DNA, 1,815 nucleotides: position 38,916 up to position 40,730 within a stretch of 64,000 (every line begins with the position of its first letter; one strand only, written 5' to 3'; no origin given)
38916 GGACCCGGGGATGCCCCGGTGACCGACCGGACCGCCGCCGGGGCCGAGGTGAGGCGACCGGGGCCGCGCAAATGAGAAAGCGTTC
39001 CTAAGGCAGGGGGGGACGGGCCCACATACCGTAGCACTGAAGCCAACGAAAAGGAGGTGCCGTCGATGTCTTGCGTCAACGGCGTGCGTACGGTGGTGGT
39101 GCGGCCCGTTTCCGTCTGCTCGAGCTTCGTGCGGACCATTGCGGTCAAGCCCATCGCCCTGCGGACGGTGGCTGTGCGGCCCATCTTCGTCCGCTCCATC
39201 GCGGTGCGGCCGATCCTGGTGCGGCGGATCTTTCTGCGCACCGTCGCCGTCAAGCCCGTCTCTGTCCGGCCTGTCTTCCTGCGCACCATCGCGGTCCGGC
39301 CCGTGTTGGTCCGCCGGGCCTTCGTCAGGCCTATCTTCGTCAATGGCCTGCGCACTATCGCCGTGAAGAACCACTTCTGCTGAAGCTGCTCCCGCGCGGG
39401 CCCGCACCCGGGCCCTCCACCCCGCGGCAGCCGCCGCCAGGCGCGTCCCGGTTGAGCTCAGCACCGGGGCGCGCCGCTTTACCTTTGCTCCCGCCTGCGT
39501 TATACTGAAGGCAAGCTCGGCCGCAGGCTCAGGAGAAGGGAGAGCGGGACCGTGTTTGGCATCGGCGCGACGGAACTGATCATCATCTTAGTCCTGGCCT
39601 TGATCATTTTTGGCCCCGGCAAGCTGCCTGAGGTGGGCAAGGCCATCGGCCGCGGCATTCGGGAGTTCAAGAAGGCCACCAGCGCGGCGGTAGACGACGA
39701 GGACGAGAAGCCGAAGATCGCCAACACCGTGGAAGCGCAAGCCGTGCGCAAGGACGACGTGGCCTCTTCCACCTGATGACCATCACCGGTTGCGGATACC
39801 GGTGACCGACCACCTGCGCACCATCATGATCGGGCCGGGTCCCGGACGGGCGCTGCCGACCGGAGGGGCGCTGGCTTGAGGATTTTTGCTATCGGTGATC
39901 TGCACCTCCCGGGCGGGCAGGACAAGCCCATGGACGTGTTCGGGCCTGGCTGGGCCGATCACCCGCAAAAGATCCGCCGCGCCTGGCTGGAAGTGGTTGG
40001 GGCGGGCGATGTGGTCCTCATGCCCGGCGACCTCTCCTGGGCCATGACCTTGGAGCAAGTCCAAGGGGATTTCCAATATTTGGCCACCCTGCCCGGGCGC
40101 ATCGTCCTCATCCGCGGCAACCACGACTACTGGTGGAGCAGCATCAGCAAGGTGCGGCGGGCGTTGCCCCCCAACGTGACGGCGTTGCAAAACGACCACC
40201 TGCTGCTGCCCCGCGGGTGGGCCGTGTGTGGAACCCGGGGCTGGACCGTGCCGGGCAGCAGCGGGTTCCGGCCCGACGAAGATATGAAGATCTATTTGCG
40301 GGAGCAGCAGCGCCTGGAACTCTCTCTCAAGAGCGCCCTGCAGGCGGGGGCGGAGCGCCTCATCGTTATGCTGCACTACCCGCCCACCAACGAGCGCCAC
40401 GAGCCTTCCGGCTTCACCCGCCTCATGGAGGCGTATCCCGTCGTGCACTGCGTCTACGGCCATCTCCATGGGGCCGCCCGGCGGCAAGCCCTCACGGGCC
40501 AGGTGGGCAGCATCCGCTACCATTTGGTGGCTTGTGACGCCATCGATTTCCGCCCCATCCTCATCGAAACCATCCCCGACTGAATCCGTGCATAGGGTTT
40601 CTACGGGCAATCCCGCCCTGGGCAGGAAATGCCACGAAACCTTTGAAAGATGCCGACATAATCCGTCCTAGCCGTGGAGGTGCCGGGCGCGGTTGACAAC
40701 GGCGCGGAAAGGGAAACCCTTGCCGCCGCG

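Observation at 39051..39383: Acid-free, roughly +20-charged 105-aa protein built from about 18 consecutive pentads [IV]-x-[VL]-[RK]-[PTSR]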

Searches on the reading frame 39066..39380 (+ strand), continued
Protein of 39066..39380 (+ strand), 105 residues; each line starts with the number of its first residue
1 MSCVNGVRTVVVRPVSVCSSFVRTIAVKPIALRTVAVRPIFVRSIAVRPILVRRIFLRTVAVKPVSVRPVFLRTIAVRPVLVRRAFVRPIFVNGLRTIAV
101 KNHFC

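Call 53: predict_structure(alignment_id=A5)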
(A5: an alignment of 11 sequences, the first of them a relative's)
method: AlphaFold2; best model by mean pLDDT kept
length: 102 residues; sequences in the alignment: 11
mean_pLDDT: 34.4   pTM: 0.22
mean pLDDT of the five models: 34.4, 33.2, 32.9, 32.1, 30.2
residues with pLDDT >= 90: 0; 70-90: 0; 50-70: 1; < 50: 101
segments of 3 or more residues with pLDDT < 50: 1-58, 60-102
pLDDT, mean of each block of 10 residues (from residue 1): 24 28 29 36 38 47 40 41 35 29 26
secondary structure, 60 per line:
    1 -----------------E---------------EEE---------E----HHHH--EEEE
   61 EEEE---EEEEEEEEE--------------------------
elements in order: E34-36 H51-54 E57-64 E68-76

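Call 58: search_protein_families(library=ncbifam, proteins=[P0029, P0031, P0036, P0033], max_evalue=0.001)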
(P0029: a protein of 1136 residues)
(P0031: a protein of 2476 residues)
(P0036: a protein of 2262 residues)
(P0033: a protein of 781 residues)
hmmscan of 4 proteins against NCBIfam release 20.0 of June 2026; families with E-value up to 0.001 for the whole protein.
P0029 (1136 aa): 1 family
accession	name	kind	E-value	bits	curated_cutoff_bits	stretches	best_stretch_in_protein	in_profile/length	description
NF041518.1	choice_anch_Q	domain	4e-15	55.8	25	1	316-374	2-57/58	choice-of-anchor Q domain-containing protein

P0031 (2476 aa): 4 families
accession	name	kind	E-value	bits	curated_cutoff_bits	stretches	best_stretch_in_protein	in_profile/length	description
NF047446.1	barrel_OmpL47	domain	1.7e-34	118.1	40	3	2191-2261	1-68/68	OmpL47-type beta-barrel domain-containing protein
NF047441.1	Lepto_OmpL47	equivalog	1.7e-21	77.2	250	2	2131-2355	101-316/336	multi-beta-barrel domain surface protein OmpL47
NF041518.1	choice_anch_Q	domain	5.4e-12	45.8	25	1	335-397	2-57/58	choice-of-anchor Q domain-containing protein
TIGR04247.1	NosD_copper_fam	subfamily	5e-06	25.3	300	1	99-194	6-96/377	nitrous oxide reductase family maturation protein NosD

P0036 (2262 aa): 5 families
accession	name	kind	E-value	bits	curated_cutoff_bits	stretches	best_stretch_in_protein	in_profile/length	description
NF047446.1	barrel_OmpL47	domain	2.6e-27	95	40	3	1886-1953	3-61/68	OmpL47-type beta-barrel domain-containing protein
NF041518.1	choice_anch_Q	domain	6.8e-22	77.5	25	1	307-363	1-57/58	choice-of-anchor Q domain-containing protein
NF047441.1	Lepto_OmpL47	equivalog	1e-07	31.9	250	1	1928-2142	106-315/336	multi-beta-barrel domain surface protein OmpL47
TIGR04214.1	CSLREA_Nterm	domain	3.8e-07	29.9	25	1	38-66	1-27/27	CSLREA domain-containing protein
TIGR04247.1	NosD_copper_fam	subfamily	5.7e-05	21.9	300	1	67-162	8-90/377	nitrous oxide reductase family maturation protein NosD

P0033 (781 aa): 2 families
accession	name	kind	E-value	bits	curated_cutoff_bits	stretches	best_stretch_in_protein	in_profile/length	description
TIGR00771.1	DcuC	subfamily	1.1e-05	25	187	0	97-155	295-353/388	C4-dicarboxylate anaerobic carrier, DcuC family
NF001527.0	PRK00364.1-2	subfamily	4e-05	23.7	120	0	701-723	62-84/96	co-chaperone GroES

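Call 65: find_related_loci(query=window:39066-39380:+, collection=metagenome_contigs, flank=3000)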
Query window:39066-39380:+ (105 aa) in metagenome_contigs; peptide patterns used: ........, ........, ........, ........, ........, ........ (x = any residue, [..] = any of these).
599 stretches matched a pattern (row limit reached: there are more); 1 encode a relative of the query (tblastn E <= 1e-3); 1 distinct loci.
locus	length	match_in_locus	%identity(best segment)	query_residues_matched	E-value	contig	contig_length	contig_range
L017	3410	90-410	73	1-105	4e-29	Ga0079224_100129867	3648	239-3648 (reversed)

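Call 69: search_protein_families(library=pfam, proteins=[window:39066-39380:+, L017:90-410:+, P0006], max_evalue=10)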
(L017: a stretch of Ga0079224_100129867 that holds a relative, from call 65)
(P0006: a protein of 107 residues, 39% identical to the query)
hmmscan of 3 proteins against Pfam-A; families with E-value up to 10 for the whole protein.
window:39066-39380:+ (105 aa): 0 families

L017:90-410:+ (107 aa): 0 families

P0006 (107 aa): 0 families

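Call 70: search_protein_families(library=padloc, proteins=[window:39066-39380:+, P0006], max_evalue=1)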
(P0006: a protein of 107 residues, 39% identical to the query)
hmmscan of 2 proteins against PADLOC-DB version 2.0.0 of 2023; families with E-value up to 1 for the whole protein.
window:39066-39380:+ (105 aa): 0 families

P0006 (107 aa): 0 families

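Call 74: find_related_loci(query=A5, collection=viral_contigs, flank=3000)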
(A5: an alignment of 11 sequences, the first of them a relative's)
Query A5 (102 aa) in viral_contigs; peptide patterns used: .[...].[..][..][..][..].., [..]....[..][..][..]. (x = any residue, [..] = any of these).
89 stretches matched a pattern, but none encodes a relative of the query by tblastn (E <= 1e-3).

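Call 75: search_dna_similar(query=window:39066-39380:+, collection=phages, mode=protein, max_evalue=0.01, max_rows=10)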
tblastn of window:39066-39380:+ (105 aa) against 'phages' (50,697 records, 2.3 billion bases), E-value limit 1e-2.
Records with a match: 1; places in all: 11; records where one place covers at least 80% of the query: 0.
Best place of each record, by identity: <60% 1.
By first word of the organism name: Ralstonia 1.
By host as written in the record: Ralstonia pseudosolanacearum (NCPPB 4694) 1.
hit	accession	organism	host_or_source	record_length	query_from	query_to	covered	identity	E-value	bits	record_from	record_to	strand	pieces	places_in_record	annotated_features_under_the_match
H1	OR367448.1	Ralstonia phage BOESR1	Ralstonia pseudosolanacearum (NCPPB ...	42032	29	102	70%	44.7%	4e-7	52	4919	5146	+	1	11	hypothetical protein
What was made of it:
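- Tried and rejected: A tblastn hit to Ralstonia phage BOESR1 (E 4e-7, call 75) looked like a link to a phage protein.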

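Call 76: get_annotated_region(hit=H1, flank=2500)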
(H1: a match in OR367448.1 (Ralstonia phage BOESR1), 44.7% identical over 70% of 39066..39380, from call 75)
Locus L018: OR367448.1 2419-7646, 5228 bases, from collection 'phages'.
description: Ralstonia phage BOESR1, complete genome.
organism: Ralstonia phage BOESR1 (NCBI taxid 3034917)
taxonomy: Viruses; Duplodnaviria; Heunggongvirae; Uroviricota; Caudoviricetes; Autographiviridae; Gyeongsanvirus
host: Ralstonia pseudosolanacearum (NCPPB 4694); source: -; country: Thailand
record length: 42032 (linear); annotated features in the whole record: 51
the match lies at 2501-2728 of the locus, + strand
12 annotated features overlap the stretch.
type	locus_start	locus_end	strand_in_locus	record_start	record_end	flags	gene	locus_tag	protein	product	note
CDS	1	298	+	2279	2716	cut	-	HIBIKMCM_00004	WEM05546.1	terminase large subunit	-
CDS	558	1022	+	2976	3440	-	-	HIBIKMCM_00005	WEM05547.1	hypothetical protein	-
CDS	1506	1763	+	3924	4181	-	-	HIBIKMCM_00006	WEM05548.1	hypothetical protein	-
CDS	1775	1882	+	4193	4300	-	-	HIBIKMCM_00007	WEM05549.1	hypothetical protein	-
CDS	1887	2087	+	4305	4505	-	-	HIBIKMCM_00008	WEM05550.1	hypothetical protein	-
CDS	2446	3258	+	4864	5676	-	-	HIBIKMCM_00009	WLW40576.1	hypothetical protein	-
CDS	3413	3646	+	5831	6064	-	-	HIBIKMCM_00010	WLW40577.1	hypothetical protein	-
CDS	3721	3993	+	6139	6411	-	-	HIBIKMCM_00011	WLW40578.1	hypothetical protein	-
CDS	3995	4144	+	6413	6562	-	-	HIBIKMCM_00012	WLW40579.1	hypothetical protein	-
CDS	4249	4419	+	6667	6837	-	-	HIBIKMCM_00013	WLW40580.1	hypothetical protein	-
CDS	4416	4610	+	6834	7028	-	-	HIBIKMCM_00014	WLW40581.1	hypothetical protein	-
CDS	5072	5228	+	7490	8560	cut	-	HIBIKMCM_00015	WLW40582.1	integrase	-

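Call 80: search_protein_families(library=pfam, proteins=[L018:2446-3255:+], max_evalue=0.001)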
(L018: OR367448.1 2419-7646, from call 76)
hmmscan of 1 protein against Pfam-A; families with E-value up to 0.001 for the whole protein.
L018:2446-3255:+ (270 aa): 5 families
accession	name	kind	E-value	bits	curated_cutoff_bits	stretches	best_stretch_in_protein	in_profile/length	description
PF00805.28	Pentapeptide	-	1e-49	166.1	20.2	4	53-92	1-40/40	Pentapeptide repeats (8 copies)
PF19062.5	DUF5758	-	6.4e-20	71.5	26.9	1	174-267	8-105/105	Family of unknown function (DUF5758)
PF13576.12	Pentapeptide_3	-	9.1e-19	67.9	27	3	27-68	3-47/48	Pentapeptide repeats (9 copies)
PF13599.13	Pentapeptide_4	-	5.5e-11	42.8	38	2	22-90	10-78/78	Pentapeptide repeat region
PF25296.1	Decapeptide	-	0.00028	21.1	45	0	20-79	7-66/74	Decapeptide repeat region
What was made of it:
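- On Pentapeptide-repeat proteins (PF00805 / PF13599 / PF13576): A genuine PRP run as control scored 1e-49 (call 80).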

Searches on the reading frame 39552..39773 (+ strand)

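Call 15: search_protein_families(library=pfam, proteins=[window:39552-39773:+], max_evalue=0.01)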
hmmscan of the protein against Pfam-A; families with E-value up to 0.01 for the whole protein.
window:39552-39773:+ (74 aa): 1 family
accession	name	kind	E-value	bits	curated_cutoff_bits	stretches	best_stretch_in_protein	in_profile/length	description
PF02416.21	TatA_B_E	-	3.2e-21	74.8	21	1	4-53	1-50/53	mttA/Hcf106 family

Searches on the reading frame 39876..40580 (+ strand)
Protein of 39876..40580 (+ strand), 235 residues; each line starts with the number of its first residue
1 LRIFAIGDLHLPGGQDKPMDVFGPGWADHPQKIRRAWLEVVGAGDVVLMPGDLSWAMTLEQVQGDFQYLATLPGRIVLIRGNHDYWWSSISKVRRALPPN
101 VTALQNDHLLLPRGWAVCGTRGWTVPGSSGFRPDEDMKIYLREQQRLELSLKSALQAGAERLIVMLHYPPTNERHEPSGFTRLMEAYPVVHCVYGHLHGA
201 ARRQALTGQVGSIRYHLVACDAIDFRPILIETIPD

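Call 15: search_protein_families(library=pfam, proteins=[window:39876-40580:+], max_evalue=0.01)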
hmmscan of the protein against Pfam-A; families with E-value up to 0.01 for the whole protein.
window:39876-40580:+ (235 aa): 2 families
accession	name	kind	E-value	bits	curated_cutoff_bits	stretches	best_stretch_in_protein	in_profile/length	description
PF00149.33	Metallophos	-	2.7e-15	57.8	21.5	1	1-199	1-190/191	Calcineurin-like phosphoesterase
PF12850.12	Metallophos_2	-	6.7e-07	29.9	27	1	1-203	1-122/154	Calcineurin-like phosphoesterase superfamily domain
